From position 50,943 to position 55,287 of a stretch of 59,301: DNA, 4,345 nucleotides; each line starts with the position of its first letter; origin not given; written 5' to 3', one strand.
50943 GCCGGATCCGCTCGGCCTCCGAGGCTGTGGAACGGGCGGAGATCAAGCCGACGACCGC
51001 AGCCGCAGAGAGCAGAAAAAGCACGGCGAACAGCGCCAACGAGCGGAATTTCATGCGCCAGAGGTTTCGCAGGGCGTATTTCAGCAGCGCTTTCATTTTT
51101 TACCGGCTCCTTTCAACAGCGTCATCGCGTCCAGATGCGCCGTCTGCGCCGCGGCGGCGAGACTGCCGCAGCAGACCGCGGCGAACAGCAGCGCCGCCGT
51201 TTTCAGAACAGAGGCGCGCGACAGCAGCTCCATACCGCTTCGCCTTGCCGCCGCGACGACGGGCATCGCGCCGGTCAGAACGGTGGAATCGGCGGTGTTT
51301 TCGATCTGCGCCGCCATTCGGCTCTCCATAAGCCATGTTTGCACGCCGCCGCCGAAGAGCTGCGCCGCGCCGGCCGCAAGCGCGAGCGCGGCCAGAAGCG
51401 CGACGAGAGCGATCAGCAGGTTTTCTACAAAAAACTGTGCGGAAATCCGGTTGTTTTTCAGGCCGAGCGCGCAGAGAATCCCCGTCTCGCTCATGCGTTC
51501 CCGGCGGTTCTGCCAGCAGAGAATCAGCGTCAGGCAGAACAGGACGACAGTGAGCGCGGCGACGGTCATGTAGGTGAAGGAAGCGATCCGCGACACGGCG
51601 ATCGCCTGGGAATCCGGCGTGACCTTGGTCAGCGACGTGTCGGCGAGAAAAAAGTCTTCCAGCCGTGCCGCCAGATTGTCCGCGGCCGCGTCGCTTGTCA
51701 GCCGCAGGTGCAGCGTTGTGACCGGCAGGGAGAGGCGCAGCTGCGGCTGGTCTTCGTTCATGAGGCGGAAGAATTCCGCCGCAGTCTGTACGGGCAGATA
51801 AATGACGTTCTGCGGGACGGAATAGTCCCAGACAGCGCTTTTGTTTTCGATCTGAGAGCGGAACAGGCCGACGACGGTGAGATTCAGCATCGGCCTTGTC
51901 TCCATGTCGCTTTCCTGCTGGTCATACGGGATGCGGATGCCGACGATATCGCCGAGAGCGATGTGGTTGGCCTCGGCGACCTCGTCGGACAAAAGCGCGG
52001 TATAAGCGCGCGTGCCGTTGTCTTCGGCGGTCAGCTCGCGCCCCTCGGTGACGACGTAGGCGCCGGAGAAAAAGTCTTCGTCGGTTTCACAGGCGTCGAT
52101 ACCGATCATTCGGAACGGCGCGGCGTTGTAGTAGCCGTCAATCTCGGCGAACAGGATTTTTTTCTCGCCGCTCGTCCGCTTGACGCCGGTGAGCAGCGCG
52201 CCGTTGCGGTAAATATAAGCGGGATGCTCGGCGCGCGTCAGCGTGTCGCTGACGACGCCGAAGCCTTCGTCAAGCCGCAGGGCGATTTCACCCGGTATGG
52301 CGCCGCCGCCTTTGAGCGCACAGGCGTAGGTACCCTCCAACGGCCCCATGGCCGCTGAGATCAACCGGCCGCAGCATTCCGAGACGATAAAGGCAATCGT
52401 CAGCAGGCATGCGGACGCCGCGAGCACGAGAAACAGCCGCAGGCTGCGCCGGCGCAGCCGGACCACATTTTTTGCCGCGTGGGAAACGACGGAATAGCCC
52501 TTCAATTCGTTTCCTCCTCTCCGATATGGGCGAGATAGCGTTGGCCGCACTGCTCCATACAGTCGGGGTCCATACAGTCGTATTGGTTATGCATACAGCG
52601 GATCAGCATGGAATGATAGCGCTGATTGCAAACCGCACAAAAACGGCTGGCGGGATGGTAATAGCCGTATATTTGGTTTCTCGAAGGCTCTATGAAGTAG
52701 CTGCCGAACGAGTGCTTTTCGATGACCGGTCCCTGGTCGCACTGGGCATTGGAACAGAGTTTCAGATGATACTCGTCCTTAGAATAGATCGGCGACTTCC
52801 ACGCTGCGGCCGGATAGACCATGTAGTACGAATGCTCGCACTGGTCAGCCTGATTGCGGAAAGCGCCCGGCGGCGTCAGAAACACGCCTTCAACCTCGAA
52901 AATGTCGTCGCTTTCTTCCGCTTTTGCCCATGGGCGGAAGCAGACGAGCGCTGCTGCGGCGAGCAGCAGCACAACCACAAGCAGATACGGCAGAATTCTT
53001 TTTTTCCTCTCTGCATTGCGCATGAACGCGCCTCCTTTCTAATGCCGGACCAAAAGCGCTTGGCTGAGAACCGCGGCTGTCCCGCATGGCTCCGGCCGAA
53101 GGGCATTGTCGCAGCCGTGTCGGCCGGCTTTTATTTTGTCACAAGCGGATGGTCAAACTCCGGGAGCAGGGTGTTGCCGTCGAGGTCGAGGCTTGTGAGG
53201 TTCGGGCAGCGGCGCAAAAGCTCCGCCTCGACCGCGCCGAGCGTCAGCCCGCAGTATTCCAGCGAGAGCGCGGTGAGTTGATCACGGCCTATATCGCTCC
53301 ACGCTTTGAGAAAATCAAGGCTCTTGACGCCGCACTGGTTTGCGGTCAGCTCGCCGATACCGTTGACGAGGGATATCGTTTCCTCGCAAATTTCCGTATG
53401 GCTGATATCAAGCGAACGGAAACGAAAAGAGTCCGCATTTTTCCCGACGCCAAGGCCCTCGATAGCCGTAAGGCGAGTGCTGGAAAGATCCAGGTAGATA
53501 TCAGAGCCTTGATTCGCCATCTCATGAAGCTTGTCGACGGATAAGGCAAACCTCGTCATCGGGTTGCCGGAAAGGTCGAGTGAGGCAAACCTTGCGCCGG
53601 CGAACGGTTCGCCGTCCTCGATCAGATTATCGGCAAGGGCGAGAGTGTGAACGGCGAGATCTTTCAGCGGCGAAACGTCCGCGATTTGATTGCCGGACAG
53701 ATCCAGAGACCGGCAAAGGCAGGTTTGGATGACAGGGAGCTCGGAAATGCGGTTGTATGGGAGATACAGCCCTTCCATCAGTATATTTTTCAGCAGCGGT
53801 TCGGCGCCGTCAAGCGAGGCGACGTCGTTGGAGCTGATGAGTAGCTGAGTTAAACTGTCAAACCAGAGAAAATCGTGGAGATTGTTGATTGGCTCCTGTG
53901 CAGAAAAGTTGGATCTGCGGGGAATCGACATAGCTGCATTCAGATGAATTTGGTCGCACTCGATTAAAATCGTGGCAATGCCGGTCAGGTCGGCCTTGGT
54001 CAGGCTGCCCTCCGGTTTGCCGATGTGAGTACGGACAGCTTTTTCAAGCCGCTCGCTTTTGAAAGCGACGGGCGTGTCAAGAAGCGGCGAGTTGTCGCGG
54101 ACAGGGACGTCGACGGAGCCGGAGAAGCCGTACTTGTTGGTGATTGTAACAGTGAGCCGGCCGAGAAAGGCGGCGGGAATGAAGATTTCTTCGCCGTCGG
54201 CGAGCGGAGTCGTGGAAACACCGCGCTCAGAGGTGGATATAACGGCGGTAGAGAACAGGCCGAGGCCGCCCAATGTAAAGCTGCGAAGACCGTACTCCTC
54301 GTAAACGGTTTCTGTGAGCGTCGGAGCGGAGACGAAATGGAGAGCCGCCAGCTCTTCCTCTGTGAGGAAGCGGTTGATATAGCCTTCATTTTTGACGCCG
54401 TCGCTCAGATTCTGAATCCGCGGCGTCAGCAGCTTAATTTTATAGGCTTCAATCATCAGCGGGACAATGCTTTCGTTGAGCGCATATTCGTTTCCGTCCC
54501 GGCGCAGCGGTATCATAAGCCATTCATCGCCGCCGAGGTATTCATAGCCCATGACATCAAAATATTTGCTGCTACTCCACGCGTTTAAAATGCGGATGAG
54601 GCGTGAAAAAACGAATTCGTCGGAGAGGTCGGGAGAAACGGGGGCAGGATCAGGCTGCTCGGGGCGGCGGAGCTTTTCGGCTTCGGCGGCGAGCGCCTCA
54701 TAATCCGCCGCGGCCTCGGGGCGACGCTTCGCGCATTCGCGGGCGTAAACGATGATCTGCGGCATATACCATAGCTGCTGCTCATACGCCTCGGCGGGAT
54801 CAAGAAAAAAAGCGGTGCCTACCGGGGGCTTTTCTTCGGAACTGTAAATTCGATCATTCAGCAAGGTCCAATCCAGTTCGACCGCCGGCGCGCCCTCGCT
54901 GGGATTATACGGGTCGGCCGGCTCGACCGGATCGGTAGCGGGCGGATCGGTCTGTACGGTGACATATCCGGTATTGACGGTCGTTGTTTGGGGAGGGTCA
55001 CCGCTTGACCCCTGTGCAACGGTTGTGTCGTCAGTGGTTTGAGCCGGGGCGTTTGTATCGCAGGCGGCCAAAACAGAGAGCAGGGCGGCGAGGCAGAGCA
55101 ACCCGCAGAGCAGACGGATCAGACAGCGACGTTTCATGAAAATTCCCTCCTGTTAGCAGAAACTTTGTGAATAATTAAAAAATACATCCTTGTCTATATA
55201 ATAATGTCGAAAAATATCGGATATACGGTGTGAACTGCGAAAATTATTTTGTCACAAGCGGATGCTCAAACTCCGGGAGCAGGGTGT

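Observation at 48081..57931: Opposite-strand accessory block: tandem LRR lipoproteins feeding into a coupled operon (Cys/His-rich membrane protein, two FtsX permeases, lipoprotein, ABC ATPase)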

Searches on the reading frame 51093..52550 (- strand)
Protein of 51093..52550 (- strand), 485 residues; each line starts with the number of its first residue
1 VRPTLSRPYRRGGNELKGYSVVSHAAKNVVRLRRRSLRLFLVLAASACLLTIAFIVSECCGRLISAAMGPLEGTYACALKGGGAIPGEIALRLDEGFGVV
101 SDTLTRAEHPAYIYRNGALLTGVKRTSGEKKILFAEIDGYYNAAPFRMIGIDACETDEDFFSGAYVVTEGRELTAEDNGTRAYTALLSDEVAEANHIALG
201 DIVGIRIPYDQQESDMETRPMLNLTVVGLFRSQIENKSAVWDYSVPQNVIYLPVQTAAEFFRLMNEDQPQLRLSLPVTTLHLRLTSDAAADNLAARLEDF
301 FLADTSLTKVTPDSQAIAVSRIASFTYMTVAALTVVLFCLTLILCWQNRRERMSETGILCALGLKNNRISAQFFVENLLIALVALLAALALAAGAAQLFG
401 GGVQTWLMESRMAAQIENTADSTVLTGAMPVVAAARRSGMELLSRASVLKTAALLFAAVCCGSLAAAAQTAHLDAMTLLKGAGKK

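Call 3: search_protein_families(library=pfam, proteins=[window:51093-52550:-], max_evalue=0.01)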
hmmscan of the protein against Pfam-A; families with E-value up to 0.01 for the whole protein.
window:51093-52550:- (485 aa): 2 families
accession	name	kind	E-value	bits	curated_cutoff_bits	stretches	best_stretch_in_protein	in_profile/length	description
PF02687.27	FtsX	-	1.5e-11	44.9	25.5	1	330-431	4-101/120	FtsX-like permease C-terminal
PF12704.14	MacB_PCD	-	2.1e-09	38.4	27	1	153-299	92-206/207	MacB-like periplasmic core domain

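Call 4: search_protein_families(library=ncbifam, proteins=[window:51093-52550:-], max_evalue=0.01)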
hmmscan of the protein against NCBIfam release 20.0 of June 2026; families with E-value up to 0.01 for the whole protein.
window:51093-52550:- (485 aa): 0 families

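Call 50: search_solved_structures(query=A2, max_evalue=0.1)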
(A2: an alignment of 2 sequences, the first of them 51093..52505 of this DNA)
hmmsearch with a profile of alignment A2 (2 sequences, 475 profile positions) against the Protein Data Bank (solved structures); distinct sequences matched with E-value up to 0.1: 4.
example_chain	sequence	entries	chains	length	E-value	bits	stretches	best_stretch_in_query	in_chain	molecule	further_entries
5gko_A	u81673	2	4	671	0.00012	24.2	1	289-434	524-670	Macrolide export ATP-binding/permease protein MacB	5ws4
5xu1_M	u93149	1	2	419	0.00014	23.9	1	301-394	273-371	ABC transporter permeae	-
5lil_A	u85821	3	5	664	0.00051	22.1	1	287-426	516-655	Macrolide export ATP-binding/permease protein MacB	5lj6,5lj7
9o9x_C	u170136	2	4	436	0.067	15.1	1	292-395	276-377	ABC transporter permease YtrF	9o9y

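Call 60: search_dna_similar(query=window:51093-52505:-, collection=plasmids, mode=protein, max_evalue=0.001, max_rows=20)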
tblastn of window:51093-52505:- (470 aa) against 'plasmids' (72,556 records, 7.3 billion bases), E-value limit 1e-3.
Records with a match: 2; places in all: 2; records where one place covers at least 80% of the query: 0.
Best place of each record, by identity: <60% 2.
By first word of the organism name: Streptomyces 1; Latilactobacillus 1.
By predicted mobility (MOB-suite, as given by PLSDB): non-mobilizable 1; mobilizable 1.
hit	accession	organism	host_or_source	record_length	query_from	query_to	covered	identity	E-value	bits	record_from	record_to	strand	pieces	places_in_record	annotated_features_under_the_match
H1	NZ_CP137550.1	Streptomyces sp. N50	Selaginella tamariscina,cell ...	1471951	130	358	49%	25.0%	6e-6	57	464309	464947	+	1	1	record has no annotation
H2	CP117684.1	Latilactobacillus curvatus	Pig,Single cell,feces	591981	131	361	49%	23.3%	2e-4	52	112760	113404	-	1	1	ABC transporter permease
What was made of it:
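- Tried and rejected: tblastn of Perm1 against plasmids gave two marginal hits (call 60).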

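Call 63: search_protein_families(library=padloc, proteins=[window:51093-52505:-], max_evalue=0.001)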
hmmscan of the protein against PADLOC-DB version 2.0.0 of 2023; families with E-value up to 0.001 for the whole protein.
window:51093-52505:- (470 aa): 0 families

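Call 94: find_related_loci(query=A2, collection=viral_contigs, flank=5000)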
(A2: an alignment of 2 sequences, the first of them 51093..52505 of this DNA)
Query A2 (470 aa) in viral_contigs; peptide patterns used: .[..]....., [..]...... (x = any residue, [..] = any of these).
80 stretches matched a pattern, but none encodes a relative of the query by tblastn (E <= 1e-3).

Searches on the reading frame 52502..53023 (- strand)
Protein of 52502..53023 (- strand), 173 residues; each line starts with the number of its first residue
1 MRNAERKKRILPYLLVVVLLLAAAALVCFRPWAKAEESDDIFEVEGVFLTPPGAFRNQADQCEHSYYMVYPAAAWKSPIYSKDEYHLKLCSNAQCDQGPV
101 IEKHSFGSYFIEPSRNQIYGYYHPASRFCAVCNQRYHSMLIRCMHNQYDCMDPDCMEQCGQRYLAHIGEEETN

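Call 3: search_protein_families(library=pfam, proteins=[window:52502-53023:-], max_evalue=0.01)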
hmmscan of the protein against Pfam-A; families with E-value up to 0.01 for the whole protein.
window:52502-53023:- (173 aa): 0 families

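Call 4: search_protein_families(library=ncbifam, proteins=[window:52502-53023:-], max_evalue=0.01)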
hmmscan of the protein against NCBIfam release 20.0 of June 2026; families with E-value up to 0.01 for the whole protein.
window:52502-53023:- (173 aa): 0 families

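Call 8: find_homologous_proteins(query=window:52502-53023:-, max_evalue=0.001)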
Query window:52502-53023:- (173 aa): 1 proteins with E <= 0.001 among 122 candidates.
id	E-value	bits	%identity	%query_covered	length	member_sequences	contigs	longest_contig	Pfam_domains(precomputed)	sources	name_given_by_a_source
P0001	9.7e-118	408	99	100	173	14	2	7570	-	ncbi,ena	-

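Call 11: find_encoding_contigs(protein=P0001, flank=10000, max_places=6)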
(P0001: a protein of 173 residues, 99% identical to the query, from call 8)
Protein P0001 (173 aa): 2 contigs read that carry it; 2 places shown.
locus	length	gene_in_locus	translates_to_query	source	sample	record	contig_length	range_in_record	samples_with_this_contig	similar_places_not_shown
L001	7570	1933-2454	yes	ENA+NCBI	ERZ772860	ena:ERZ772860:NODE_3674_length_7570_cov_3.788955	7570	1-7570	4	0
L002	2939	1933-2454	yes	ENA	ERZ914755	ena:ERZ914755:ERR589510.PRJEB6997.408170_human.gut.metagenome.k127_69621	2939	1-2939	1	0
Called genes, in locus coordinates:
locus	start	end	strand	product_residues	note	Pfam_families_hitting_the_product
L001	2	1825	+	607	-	?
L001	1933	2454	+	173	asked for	-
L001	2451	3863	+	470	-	PF12704:MacB_PCD, PF02687:FtsX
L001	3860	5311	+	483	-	PF02687:FtsX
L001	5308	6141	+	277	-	-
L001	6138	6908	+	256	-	PF00005:ABC_tran, PF13304:AAA_21 (faint)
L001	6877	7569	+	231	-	?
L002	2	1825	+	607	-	?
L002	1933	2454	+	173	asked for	-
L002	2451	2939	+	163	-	?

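Call 29: search_protein_families(library=pfam, proteins=[window:52502-53023:-], max_evalue=10)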
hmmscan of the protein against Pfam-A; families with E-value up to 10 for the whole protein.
window:52502-53023:- (173 aa): 0 families

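Call 63: search_protein_families(library=padloc, proteins=[window:52502-53023:-], max_evalue=0.001)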
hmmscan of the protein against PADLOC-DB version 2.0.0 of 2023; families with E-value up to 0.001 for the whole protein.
window:52502-53023:- (173 aa): 0 families

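Call 82: search_solved_structures(query=A4, max_evalue=10)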
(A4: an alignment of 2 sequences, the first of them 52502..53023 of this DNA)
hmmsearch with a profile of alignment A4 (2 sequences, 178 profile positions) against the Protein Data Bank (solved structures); distinct sequences matched with E-value up to 10: 1.
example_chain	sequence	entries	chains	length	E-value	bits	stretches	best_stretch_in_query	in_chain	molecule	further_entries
1h31_A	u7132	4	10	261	0.12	15.2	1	113-148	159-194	DIHEME CYTOCHROME C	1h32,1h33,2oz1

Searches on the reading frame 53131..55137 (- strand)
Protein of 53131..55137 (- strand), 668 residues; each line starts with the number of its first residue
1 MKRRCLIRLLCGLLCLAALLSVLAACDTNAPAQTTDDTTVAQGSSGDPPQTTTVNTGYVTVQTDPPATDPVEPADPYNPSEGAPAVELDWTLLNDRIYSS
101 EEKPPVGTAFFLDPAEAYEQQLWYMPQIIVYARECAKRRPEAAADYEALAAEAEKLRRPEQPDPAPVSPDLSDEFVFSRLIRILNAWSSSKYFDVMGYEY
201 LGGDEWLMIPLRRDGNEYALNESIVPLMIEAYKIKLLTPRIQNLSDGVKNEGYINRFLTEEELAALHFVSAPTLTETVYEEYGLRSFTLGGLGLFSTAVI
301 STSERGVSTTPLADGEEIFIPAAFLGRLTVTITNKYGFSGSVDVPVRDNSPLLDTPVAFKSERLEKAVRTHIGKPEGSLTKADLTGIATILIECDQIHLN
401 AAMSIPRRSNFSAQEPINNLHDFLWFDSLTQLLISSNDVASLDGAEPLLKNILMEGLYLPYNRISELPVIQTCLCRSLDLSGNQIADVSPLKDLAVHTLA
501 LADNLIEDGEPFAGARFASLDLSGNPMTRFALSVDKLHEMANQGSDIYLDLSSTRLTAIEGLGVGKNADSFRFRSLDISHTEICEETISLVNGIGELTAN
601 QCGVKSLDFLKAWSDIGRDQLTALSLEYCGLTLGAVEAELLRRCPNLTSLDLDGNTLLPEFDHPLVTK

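Call 3: search_protein_families(library=pfam, proteins=[window:53131-55137:-], max_evalue=0.01)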
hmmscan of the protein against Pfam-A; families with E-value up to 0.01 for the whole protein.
window:53131-55137:- (668 aa): 4 families
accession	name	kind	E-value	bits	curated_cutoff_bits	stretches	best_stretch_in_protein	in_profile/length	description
PF12799.13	LRR_4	-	1.6e-11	44.4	27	0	620-658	2-36/44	Leucine Rich repeats (2 copies)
PF00560.39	LRR_1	-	1.5e-06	27.6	20.6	0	476-490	3-17/23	Leucine Rich Repeat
PF13855.12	LRR_8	-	0.00011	22.4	27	0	621-657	3-37/61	Leucine rich repeat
PF13516.12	LRR_6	-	0.00062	20.1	23.4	0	476-487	6-17/24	Leucine Rich repeat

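Call 4: search_protein_families(library=ncbifam, proteins=[window:53131-55137:-], max_evalue=0.01)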
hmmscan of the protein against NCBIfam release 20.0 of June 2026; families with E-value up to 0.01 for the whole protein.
window:53131-55137:- (668 aa): 2 families
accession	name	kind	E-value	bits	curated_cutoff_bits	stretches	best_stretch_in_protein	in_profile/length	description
NF033190.2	inl_like_NEAT_1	exception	2.6e-05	22.7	1275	1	379-527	213-363/754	NEAT domain-containing leucine-rich repeat protein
NF033189.1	internalin_A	exception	0.00063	18.2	1600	1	422-580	92-242/799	class 1 internalin InlA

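Call 63: search_protein_families(library=padloc, proteins=[window:53131-55137:-], max_evalue=0.001)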
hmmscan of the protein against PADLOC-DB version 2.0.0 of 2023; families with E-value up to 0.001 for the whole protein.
window:53131-55137:- (668 aa): 0 families

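Call 67: predict_structure(alignment_id=A5)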
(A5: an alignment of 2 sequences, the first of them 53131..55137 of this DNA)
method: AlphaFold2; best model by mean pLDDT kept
length: 668 residues; sequences in the alignment: 2
mean_pLDDT: 47.6   pTM: 0.30
mean pLDDT of the five models: 47.6, 47.2, 46.8, 45.5, 41.7
residues with pLDDT >= 90: 0; 70-90: 45; 50-70: 247; < 50: 376
segments of 3 or more residues with pLDDT < 50: 1-3, 23-117, 189-271, 281-284, 304-310, 335-338, 349-351, 388-422, 424-456, 460-466, 468-476, 503-518, 534-536, 538-544, 563-572, 613-634, 646-668
pLDDT, mean of each block of 10 residues (from residue 1): 63 73 42 28 27 24 29 39 39 40 36 47 74 80 68 68 72 65 55 37 32 31 35 33 25 28 33 59 58 57 49 57 59 52 59 56 60 65 51 39 25 34 45 43 43 46 46 49 53 54 39 41 54 50 53 53 44 56 54 53 51 48 43 50 49 36 32
secondary structure, 60 per line:
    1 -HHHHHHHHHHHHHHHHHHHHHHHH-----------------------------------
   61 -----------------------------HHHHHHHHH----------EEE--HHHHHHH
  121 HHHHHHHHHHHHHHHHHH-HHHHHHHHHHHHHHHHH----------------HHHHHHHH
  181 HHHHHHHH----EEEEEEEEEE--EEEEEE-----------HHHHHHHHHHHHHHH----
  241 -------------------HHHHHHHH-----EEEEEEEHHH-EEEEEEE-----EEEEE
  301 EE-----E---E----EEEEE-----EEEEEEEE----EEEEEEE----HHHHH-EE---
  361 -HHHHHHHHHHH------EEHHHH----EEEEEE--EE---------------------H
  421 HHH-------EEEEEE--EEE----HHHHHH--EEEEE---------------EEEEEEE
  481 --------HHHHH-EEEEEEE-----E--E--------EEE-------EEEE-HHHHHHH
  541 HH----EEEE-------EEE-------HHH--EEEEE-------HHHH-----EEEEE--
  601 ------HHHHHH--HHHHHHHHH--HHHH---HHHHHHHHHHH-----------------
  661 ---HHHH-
elements in order (helices of 4 or more, strands of 3 or more residues): H2-25 H90-98 E109-111 H114-138 H140-156 H173-188 E193-202 E205-210 H222-236 H260-267 E273-279 E284-290 E296-302 E317-321 E327-334 E339-345 H350-354 H362-372 H381-384 E389-394 H420-423 E431-436 E439-441 H446-451 E454-458 E474-480 H489-493 E495-501 E519-521 E529-532 H534-542 E547-550 E558-560 E573-577 H585-588 E594-598 H607-612 H615-623 H626-629 H633-643 H664-667

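Call 95: list_cluster_members(proteins=[P0004, P0007, window:53131-55137:-, window:55244-57250:-])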
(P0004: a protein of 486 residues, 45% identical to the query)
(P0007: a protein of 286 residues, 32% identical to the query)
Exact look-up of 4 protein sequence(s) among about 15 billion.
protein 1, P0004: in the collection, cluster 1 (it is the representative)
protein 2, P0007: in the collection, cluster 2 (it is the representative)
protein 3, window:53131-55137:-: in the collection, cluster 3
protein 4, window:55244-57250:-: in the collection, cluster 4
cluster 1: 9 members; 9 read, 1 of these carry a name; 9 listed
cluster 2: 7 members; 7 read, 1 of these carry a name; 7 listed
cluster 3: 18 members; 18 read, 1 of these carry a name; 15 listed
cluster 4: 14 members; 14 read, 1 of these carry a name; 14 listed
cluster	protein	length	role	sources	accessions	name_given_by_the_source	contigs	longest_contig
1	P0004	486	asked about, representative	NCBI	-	-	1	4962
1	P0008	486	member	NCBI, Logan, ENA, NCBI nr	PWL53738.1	MAG: hypothetical protein DBY36_02945 [Clostridiales bacterium]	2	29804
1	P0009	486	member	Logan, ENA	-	-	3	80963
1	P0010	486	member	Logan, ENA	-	-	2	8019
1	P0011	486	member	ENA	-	-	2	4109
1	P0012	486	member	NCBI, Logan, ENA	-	-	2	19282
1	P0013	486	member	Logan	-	-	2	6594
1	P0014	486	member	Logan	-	-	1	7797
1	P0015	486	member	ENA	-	-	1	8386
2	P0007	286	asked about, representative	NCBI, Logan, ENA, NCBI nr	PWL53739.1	MAG: hypothetical protein DBY36_02950 [Clostridiales bacterium]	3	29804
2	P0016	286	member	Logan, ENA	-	-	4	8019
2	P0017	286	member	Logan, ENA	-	-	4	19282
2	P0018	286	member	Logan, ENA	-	-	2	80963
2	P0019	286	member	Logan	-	-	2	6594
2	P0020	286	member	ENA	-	-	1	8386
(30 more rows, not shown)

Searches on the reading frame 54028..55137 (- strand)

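Call 29: search_protein_families(library=pfam, proteins=[window:54028-55137:-], max_evalue=10)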
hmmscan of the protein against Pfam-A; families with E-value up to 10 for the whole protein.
window:54028-55137:- (370 aa): 1 family
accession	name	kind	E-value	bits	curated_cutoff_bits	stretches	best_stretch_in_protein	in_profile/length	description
PF13822.11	ACC_epsilon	-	3.8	8.7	25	1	16-38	15-37/60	Acyl-CoA carboxylase epsilon subunit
